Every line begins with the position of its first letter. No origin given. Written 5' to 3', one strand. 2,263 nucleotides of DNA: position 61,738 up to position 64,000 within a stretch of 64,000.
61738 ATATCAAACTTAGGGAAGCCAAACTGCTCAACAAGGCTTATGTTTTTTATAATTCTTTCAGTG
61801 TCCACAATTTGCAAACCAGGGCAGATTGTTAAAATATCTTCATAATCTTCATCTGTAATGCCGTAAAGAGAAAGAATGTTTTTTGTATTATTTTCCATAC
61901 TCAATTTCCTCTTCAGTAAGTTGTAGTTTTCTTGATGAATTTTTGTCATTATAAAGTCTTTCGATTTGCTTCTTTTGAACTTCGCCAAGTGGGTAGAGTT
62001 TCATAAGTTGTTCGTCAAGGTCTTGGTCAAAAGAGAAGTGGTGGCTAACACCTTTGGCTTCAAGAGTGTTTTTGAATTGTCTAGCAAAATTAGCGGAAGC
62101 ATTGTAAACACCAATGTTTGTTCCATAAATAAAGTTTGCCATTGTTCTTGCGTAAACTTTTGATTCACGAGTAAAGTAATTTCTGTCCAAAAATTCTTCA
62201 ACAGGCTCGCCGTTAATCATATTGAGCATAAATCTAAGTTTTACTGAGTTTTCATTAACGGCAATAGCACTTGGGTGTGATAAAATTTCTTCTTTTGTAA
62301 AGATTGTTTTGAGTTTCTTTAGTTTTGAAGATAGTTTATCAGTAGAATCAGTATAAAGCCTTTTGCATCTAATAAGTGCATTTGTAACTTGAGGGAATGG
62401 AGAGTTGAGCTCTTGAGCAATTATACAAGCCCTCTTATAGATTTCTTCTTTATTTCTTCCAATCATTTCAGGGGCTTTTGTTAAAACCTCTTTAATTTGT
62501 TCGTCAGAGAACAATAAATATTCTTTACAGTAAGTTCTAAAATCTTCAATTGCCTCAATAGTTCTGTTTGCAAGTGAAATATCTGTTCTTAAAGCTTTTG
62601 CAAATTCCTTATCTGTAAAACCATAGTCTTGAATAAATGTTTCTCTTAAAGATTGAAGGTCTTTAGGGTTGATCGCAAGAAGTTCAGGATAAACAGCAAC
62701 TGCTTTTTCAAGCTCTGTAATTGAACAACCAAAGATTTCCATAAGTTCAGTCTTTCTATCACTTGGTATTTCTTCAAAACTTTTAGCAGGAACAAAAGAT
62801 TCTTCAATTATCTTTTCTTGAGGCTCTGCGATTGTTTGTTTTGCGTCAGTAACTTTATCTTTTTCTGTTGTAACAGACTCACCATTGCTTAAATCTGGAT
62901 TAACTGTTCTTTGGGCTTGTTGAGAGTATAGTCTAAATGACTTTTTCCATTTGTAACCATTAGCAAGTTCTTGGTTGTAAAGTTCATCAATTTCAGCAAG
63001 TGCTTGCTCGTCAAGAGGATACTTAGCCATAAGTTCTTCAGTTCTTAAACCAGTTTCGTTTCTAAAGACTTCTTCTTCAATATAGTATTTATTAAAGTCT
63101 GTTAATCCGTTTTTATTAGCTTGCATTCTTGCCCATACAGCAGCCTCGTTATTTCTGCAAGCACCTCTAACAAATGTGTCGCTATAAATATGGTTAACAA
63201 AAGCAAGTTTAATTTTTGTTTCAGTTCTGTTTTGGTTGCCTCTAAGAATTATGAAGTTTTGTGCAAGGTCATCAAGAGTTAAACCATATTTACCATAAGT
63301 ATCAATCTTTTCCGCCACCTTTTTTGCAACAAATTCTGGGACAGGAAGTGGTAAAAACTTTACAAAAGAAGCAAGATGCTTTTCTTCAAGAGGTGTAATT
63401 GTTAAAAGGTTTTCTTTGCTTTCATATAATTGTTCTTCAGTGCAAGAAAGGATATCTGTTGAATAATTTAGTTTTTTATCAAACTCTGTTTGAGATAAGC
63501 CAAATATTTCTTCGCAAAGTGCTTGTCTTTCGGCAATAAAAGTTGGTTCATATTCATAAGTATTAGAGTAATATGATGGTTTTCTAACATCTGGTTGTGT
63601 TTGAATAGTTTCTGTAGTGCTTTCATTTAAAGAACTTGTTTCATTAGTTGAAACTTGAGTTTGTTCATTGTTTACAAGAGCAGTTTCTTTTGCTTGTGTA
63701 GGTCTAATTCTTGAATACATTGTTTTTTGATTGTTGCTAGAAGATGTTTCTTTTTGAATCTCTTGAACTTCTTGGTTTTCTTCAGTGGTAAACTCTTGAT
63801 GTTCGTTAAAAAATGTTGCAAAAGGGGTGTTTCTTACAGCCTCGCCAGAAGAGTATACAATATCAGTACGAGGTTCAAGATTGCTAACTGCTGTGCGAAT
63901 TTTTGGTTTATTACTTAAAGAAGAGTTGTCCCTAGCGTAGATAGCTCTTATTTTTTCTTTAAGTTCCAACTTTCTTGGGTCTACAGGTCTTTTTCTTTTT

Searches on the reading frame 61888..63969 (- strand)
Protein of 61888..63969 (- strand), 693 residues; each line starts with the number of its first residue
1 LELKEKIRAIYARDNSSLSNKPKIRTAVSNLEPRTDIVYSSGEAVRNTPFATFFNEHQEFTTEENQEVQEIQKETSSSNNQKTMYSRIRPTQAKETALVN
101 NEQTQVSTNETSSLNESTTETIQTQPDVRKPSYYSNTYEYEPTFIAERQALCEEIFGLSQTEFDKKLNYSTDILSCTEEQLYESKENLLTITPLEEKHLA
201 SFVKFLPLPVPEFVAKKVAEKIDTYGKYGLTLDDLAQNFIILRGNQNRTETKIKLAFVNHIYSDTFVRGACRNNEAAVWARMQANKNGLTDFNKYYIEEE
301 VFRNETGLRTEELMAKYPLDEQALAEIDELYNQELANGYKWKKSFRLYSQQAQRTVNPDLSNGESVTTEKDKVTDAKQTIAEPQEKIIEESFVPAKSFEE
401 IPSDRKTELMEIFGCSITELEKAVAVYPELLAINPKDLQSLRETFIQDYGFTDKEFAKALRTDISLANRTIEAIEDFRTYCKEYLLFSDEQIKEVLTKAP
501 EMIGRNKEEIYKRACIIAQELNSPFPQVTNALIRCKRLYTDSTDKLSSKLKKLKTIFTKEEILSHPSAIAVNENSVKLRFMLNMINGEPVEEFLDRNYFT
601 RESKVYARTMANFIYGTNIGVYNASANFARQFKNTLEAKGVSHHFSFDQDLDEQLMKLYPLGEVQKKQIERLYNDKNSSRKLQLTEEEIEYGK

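Call 61: search_protein_families(library=pfam, proteins=[window:61888-63969:-], max_evalue=0.1)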
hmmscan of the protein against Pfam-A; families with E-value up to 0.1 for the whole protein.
window:61888-63969:- (693 aa): 1 family
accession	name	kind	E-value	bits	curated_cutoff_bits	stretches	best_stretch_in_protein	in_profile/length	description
PF02536.19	mTERF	-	7.2e-07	28.8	23.1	1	409-537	3-131/314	mTERF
